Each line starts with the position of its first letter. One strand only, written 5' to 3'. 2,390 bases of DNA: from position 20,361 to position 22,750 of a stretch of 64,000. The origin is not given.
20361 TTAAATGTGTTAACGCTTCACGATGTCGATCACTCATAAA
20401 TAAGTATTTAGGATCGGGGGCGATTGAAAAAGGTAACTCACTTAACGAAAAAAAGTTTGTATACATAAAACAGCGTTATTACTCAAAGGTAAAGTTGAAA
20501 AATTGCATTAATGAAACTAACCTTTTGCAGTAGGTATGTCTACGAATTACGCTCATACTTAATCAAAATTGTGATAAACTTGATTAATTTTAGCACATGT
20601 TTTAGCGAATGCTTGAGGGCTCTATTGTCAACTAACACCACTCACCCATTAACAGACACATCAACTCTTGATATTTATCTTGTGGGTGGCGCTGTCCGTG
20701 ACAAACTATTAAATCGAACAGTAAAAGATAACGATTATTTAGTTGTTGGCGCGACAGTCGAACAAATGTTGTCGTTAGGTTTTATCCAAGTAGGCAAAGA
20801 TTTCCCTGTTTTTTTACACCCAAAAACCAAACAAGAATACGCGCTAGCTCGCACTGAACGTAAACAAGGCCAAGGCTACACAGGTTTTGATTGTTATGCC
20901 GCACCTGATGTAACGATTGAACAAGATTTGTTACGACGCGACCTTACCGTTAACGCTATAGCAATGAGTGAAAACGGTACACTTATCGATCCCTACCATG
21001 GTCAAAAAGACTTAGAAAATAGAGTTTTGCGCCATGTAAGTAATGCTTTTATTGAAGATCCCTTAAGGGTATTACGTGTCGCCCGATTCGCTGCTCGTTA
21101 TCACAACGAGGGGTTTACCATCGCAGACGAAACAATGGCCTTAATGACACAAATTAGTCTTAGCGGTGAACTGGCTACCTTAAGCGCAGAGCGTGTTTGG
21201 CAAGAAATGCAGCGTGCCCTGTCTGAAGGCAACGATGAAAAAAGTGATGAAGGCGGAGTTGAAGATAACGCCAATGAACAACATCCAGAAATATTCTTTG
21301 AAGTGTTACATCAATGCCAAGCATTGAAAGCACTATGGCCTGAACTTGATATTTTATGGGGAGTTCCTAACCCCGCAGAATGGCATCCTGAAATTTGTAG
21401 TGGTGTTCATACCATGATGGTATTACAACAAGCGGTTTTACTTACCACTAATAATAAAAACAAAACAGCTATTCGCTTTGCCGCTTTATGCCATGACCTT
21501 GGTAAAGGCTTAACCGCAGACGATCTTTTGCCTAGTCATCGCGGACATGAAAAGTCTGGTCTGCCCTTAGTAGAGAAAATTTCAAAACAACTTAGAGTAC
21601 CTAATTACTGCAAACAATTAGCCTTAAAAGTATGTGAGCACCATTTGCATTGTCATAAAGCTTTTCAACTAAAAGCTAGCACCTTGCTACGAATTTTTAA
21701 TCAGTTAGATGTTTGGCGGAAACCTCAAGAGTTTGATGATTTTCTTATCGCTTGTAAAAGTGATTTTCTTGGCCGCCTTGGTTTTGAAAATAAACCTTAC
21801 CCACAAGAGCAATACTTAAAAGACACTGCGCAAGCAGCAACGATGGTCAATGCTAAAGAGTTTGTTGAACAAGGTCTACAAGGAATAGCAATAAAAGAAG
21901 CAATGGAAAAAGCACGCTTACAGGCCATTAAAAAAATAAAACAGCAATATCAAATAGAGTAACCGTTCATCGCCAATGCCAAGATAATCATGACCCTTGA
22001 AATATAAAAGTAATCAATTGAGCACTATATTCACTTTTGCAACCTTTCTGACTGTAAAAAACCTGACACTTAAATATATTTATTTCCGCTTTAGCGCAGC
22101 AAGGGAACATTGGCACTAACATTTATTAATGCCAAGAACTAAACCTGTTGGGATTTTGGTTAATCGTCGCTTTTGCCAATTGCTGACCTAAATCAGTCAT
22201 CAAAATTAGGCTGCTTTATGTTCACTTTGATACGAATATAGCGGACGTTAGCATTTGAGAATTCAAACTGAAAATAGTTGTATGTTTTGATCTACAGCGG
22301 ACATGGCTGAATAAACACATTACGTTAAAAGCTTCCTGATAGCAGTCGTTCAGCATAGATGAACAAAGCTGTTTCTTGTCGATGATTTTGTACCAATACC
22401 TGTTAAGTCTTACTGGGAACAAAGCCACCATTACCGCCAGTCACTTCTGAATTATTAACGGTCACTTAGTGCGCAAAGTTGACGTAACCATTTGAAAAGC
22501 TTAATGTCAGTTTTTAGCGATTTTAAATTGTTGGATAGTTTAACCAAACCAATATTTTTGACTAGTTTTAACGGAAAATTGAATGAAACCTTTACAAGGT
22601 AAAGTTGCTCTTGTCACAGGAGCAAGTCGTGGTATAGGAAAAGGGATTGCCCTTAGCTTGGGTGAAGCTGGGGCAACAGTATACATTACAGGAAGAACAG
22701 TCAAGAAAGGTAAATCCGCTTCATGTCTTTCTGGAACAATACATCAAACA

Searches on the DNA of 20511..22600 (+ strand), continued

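Call 79: search_with_rna_model(model_id=R1, sources=[L001, L002, L003, L004, L005, L006, L007, L008, L009, L010, L011, L012, L013, L014, L015, L016, L017, L018, L019, L020, L021, L022, L023, L024, L025, L026, L027, L028, L029, L030, L031, L032, L086, L087, L088, L089, L091, L092, L093, L094, L095, L096, L097, L098, L099, L100, L101, L102, L103, L104, L105, L106, L107, L108, L109, L110, L111, L112, L113, L114, L115, L116, L117, L118, L119, L120, L121, L122, L123, L124, L125, L126, L127, L128, L129, L130, L131, L132, L133, L134, L135, L136, L137, L138, L139, L140, L141, L142, L143, L144, L145, L146, L147, L148, L149, L150, L151, L152, L153], max_evalue=1, make_alignment=true)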
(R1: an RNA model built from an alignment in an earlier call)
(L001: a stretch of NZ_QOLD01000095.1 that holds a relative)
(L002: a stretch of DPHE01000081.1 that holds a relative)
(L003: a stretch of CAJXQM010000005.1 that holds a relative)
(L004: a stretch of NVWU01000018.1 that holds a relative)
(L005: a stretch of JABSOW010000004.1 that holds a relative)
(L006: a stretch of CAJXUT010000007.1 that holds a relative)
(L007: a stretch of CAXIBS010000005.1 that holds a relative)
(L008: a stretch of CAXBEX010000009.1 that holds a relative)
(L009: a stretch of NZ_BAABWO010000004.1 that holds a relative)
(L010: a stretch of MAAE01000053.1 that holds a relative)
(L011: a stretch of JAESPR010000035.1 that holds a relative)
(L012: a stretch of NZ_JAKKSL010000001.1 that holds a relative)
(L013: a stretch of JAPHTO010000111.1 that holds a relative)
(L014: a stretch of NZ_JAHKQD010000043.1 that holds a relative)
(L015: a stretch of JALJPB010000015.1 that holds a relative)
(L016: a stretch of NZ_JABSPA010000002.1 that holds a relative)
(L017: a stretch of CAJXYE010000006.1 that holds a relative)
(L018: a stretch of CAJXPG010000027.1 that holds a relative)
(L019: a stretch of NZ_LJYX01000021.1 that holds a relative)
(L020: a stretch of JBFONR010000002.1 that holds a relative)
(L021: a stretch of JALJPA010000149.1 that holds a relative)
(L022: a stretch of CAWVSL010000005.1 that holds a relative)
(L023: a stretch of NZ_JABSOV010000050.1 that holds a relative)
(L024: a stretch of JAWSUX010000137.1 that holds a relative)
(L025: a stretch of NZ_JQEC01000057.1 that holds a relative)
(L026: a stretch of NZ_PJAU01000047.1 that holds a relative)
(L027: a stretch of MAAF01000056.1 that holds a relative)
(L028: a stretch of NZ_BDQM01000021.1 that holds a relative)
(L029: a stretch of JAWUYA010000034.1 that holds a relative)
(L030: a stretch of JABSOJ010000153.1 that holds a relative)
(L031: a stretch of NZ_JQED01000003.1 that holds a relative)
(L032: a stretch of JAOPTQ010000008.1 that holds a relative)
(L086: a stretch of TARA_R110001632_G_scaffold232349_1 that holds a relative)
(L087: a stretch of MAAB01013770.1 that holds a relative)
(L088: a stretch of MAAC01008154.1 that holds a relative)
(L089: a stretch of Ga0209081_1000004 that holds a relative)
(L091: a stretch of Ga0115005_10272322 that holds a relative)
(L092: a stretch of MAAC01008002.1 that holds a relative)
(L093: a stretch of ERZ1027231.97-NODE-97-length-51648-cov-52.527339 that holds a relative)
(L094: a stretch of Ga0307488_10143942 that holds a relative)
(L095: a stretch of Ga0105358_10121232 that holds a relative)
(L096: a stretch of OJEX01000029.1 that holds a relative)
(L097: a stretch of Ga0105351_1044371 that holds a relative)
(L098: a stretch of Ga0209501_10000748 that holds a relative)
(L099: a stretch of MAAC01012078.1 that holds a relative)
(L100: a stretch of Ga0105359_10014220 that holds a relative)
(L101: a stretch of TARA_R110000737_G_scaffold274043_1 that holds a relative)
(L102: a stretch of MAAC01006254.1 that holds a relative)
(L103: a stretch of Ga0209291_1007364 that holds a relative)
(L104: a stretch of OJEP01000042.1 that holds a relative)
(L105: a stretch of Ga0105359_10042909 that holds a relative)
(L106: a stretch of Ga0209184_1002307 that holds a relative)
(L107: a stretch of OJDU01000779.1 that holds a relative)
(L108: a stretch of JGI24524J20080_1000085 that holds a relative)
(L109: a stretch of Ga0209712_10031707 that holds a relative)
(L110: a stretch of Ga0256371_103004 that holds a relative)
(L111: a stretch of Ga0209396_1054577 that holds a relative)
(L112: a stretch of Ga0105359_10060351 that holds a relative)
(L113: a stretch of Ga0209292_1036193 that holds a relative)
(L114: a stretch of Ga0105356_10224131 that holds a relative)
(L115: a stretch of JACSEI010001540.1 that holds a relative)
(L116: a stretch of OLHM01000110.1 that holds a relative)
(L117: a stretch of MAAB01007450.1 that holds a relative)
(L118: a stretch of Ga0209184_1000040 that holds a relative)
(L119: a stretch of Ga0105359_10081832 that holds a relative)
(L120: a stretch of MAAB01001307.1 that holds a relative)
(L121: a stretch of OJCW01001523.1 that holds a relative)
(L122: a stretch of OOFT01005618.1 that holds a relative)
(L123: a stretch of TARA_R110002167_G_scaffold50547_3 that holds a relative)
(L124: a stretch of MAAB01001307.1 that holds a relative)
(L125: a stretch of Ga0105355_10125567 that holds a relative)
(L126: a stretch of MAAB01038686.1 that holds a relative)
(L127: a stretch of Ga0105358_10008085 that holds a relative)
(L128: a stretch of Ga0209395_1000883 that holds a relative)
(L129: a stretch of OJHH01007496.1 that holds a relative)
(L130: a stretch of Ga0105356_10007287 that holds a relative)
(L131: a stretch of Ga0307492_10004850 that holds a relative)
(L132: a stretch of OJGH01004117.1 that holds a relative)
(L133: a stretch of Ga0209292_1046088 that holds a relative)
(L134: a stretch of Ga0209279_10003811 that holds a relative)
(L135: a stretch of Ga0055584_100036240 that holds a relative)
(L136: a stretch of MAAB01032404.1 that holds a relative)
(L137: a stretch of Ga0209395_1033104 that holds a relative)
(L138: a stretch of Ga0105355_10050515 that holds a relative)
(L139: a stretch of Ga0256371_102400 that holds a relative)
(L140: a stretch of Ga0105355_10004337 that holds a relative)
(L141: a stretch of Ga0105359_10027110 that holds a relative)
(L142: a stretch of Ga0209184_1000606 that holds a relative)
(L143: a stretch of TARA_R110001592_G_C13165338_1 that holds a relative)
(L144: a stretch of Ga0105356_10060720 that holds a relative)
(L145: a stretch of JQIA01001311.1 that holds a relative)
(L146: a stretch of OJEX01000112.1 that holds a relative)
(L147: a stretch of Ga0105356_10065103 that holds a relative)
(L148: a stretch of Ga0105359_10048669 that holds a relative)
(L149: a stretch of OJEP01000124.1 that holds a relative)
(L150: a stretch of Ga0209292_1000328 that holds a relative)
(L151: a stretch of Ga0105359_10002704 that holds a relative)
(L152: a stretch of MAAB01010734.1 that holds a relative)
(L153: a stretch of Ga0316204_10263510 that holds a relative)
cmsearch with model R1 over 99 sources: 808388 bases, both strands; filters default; matches with E-value up to 1: 31.
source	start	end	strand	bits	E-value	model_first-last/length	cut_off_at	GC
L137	2910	2938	+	28.7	8.6e-07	1-29/32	-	0.52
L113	2428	2458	-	28.5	9.4e-07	1-31/32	-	0.45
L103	69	97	+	27.1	2.8e-06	1-29/32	-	0.48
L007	8704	8733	-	26.7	3.6e-06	1-30/32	-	0.4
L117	9742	9769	+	26.4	4.7e-06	1-28/32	-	0.5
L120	7159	7189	-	26.2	5.5e-06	1-31/32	-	0.42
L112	586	615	-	25.4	9.8e-06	1-30/32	-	0.47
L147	2043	2073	-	25.3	1e-05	1-31/32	-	0.45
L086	1899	1926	-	25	1.3e-05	3-30/32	-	0.43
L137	1841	1865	-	24.9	1.4e-05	6-30/32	-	0.44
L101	2603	2632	+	24.6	1.7e-05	1-30/32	-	0.4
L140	5093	5123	+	23.5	3.9e-05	1-31/32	-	0.48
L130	10044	10072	-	23.4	4.1e-05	1-29/32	-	0.41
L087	138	168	+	23.4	4.2e-05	1-31/32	-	0.52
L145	2636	2665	+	23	5.7e-05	1-30/32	-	0.37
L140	6989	7019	-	22.7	7e-05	1-31/32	-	0.45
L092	10545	10572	-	22.5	8e-05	1-28/32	-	0.46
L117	13543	13569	+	22.1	0.00011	5-31/32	-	0.59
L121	4267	4294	+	21.5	0.00017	2-29/32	-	0.57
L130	2736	2766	-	21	0.00025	1-31/32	-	0.42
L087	1658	1686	+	20.8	0.00028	3-31/32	-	0.52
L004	9573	9598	-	19.5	0.00077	6-31/32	-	0.35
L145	8203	8221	-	15.9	0.011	10-28/32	-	0.47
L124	9133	9160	-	14.6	0.029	1-28/32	-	0.5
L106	3881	3905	-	14.1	0.04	7-31/32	-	0.44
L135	3152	3182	-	13.8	0.051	1-31/32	-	0.52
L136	36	57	-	13.8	0.052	9-30/32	-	0.36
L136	8229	8267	+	13.4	0.07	1-31/32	-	0.44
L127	2204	2222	-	13.3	0.075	9-27/32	-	0.47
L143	32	59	+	12.7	0.12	2-29/32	-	0.54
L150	11734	11753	-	12.1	0.19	12-31/32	-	0.5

Alignment A4: 31 matches aligned to the model, 39 columns, each read 5' to 3' on its own strand. The model has no base pairs, so no structure is stored with it.
